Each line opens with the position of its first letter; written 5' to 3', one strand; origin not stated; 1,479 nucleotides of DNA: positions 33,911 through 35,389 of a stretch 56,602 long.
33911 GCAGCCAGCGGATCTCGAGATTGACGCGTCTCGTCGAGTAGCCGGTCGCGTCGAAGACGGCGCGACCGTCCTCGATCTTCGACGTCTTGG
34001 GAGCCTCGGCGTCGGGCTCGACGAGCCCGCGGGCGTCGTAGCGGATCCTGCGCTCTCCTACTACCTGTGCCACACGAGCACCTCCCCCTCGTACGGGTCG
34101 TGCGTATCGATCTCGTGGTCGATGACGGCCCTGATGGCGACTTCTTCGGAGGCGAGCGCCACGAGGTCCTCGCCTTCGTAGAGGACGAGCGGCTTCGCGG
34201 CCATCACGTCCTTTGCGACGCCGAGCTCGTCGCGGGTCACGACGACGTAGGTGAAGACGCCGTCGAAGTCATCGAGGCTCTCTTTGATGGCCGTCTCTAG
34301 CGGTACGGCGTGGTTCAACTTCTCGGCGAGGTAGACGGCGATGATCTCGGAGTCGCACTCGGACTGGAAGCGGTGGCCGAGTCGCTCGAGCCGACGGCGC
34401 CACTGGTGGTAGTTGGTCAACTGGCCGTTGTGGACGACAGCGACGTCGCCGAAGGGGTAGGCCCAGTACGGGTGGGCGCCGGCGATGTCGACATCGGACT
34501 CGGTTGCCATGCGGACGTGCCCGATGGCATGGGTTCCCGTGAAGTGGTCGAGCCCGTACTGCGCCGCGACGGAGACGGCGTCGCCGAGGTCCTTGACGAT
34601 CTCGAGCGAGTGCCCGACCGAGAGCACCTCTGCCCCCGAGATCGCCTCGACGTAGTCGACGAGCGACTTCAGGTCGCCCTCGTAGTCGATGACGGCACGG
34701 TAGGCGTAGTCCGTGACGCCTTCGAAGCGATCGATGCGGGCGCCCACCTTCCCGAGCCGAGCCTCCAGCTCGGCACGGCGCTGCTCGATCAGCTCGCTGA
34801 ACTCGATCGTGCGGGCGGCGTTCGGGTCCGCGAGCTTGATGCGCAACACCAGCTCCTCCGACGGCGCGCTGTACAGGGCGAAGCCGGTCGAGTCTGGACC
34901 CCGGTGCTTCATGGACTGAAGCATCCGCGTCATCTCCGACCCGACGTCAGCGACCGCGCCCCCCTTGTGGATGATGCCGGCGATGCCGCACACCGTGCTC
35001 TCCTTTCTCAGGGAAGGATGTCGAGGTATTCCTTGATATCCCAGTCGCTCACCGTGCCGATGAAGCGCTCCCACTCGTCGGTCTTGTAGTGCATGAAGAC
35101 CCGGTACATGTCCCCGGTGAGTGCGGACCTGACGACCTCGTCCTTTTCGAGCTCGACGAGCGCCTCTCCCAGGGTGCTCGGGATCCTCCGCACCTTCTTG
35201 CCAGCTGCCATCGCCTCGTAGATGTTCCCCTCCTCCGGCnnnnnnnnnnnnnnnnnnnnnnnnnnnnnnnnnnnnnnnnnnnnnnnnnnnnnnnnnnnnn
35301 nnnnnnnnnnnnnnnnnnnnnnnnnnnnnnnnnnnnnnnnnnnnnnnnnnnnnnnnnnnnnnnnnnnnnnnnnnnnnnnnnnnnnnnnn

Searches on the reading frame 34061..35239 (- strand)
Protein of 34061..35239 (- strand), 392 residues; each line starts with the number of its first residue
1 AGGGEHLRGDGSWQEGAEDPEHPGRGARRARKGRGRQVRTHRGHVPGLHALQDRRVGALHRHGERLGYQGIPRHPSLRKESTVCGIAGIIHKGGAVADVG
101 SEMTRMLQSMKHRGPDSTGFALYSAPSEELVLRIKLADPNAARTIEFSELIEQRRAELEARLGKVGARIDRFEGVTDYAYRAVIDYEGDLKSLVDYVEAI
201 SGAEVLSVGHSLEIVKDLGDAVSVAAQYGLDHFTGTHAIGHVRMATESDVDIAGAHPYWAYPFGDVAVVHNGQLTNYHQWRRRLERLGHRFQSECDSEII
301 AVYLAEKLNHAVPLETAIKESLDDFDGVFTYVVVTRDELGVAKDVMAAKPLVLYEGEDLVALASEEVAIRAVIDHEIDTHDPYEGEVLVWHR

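Call 11: search_protein_families(library=pfam, proteins=[window:34061-35239:-], max_evalue=0.001)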
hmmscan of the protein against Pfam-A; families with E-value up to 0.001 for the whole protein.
window:34061-35239:- (392 aa): 3 families
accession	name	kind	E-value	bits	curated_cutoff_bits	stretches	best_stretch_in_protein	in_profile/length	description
PF13522.11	GATase_6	-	1.8e-19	70.5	27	1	232-365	7-130/130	Glutamine amidotransferase domain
PF13537.11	GATase_7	-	7.4e-18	65.2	25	1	242-370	2-122/123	Glutamine amidotransferase domain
PF13230.11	GATase_4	-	2.3e-05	23.9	23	1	235-367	71-190/272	Glutamine amidotransferases class-II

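Call 79: search_protein_families(library=ncbifam, proteins=[window:34061-35239:-], max_evalue=1e-10)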
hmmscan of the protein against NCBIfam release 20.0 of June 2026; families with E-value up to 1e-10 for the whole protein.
window:34061-35239:- (392 aa): 7 families
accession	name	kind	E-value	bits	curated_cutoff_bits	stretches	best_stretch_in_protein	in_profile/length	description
TIGR01135.1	glmS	equivalog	4.5e-30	104.7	418.05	1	210-374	39-202/607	glutamine--fructose-6-phosphate transaminase (isomerizing)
NF001484.0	PRK00331.1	subfamily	1.7e-29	102.7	381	1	209-377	39-206/601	isomerizing glutamine--fructose-6-phosphate transaminase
TIGR01134.1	purF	equivalog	9.3e-26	91.1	350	1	209-378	38-207/432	amidophosphoribosyltransferase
TIGR01536.1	asn_synth_AEB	equivalog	3.4e-21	75.8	267.1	1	237-373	46-170/517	asparagine synthase (glutamine-hydrolyzing)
TIGR03104.1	trio_amidotrans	equivalog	1.7e-16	59.6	570.1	1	233-372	39-168/589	N-acetylglutaminylglutamine amidotransferase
TIGR03108.1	eps_aminotran_1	hypoth_equivalog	1.1e-15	57.4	816.9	1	237-369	44-166/628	XrtA/PEP-CTERM system amidotransferase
NF006949.0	PRK09431.1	equivalog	6.3e-13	48.1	499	0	238-374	45-170/554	asparagine synthase B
